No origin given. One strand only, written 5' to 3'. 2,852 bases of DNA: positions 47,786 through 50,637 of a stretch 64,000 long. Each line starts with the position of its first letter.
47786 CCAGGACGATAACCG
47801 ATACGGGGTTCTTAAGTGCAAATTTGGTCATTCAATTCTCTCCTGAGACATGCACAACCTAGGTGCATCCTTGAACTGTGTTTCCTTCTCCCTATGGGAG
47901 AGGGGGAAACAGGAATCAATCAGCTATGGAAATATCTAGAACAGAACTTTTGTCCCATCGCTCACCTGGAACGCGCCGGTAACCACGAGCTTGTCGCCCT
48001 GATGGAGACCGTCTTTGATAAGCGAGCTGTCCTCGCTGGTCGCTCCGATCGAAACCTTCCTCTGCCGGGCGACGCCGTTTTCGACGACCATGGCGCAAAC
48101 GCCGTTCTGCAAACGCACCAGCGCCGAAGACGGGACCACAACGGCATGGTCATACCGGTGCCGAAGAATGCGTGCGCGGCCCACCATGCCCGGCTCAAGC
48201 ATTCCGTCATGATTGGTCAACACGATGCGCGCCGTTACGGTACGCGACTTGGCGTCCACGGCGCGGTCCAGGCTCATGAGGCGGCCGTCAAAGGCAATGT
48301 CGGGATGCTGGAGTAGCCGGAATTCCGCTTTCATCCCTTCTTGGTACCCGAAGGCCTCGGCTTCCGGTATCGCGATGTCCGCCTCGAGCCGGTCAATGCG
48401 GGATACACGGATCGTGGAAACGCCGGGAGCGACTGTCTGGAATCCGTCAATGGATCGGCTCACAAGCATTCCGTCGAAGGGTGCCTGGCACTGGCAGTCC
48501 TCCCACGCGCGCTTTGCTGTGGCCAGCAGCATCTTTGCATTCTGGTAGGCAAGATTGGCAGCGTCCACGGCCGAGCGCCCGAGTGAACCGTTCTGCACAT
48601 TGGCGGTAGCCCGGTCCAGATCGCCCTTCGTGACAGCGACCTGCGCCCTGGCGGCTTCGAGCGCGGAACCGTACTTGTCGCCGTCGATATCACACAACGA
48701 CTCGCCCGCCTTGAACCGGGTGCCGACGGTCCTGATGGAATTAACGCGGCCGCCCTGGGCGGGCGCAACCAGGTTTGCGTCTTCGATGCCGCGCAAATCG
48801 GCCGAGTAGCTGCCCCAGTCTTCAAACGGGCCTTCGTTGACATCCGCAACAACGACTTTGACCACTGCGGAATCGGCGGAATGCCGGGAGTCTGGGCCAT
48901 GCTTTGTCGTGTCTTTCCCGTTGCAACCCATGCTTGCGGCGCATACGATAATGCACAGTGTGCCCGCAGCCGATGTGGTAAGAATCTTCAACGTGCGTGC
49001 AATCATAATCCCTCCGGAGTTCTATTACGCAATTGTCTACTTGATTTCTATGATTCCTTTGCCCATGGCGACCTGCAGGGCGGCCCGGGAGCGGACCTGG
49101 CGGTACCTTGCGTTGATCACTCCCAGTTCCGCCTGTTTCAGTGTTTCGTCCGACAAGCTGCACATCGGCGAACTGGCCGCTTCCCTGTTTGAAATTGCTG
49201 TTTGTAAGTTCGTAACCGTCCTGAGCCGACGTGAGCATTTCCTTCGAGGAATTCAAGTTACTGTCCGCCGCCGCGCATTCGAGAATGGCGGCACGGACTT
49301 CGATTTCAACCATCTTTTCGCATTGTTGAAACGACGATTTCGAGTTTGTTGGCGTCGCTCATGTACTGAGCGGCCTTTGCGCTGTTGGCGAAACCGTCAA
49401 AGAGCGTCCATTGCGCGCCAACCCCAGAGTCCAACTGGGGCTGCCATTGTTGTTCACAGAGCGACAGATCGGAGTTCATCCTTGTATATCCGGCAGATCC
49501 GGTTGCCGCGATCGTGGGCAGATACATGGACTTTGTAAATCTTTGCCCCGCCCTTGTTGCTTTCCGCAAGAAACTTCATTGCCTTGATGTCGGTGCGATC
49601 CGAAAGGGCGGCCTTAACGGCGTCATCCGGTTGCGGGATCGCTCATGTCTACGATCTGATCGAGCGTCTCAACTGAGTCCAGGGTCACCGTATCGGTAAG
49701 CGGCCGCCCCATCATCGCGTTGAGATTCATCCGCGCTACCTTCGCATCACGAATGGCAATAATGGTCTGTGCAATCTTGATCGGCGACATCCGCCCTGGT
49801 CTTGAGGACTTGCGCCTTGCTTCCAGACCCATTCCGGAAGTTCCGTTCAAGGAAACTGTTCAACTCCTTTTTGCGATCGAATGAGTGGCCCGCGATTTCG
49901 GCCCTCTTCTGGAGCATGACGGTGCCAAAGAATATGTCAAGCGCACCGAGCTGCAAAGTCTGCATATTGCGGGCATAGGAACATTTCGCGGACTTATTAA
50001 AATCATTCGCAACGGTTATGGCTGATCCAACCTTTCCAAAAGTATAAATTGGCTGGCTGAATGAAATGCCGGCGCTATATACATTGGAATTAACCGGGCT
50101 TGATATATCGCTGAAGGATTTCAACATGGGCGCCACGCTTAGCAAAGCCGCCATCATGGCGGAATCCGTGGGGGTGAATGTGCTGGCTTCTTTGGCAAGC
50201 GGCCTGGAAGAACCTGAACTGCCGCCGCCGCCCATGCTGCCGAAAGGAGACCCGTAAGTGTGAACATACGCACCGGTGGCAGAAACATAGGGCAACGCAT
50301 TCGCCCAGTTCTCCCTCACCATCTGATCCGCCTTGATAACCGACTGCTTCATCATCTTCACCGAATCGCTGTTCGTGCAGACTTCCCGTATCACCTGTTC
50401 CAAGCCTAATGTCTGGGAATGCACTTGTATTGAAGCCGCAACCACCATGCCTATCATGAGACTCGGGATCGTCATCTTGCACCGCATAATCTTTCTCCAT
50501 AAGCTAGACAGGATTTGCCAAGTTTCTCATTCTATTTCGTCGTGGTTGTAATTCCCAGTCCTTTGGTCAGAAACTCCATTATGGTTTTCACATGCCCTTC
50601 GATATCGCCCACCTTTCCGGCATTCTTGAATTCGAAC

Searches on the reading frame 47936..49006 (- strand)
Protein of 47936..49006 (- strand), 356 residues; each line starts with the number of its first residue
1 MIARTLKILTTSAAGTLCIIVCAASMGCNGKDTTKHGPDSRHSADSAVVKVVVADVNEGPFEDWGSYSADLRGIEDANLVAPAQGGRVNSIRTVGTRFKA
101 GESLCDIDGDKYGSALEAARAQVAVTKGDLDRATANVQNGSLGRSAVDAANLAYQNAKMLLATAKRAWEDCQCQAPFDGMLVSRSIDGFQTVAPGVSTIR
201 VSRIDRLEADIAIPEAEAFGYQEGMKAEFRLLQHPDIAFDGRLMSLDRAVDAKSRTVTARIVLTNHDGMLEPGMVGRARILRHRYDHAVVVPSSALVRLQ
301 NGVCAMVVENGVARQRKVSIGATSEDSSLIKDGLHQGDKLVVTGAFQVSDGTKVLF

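Call 58: search_protein_families(library=pfam, proteins=[window:47936-49006:-], max_evalue=0.001)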
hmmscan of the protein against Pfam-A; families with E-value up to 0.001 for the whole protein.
window:47936-49006:- (356 aa): 2 families
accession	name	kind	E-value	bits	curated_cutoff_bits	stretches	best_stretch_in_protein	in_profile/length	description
PF16576.10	HlyD_D23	-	2.8e-18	66.4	30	1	80-275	22-213/214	Barrel-sandwich domain of CusB or HlyD membrane-fusion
PF13437.12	HlyD_3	-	2.8e-07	31.7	22.2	1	174-266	3-96/106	HlyD family secretion protein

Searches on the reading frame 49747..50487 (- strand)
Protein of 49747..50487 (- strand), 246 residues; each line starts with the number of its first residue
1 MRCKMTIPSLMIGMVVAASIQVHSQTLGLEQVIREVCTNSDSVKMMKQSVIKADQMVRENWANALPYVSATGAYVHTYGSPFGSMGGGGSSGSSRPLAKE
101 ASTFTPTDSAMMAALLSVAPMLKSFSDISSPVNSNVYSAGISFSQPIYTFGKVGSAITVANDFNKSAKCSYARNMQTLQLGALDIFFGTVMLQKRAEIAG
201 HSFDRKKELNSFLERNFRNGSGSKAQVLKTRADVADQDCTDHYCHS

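Call 58: search_protein_families(library=pfam, proteins=[window:49747-50487:-], max_evalue=0.001)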
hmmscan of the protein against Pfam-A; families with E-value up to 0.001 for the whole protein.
window:49747-50487:- (246 aa): 1 family
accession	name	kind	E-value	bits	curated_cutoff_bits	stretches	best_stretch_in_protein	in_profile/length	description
PF02321.23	OEP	-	5e-08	33.4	22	1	29-236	1-163/187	Outer membrane efflux protein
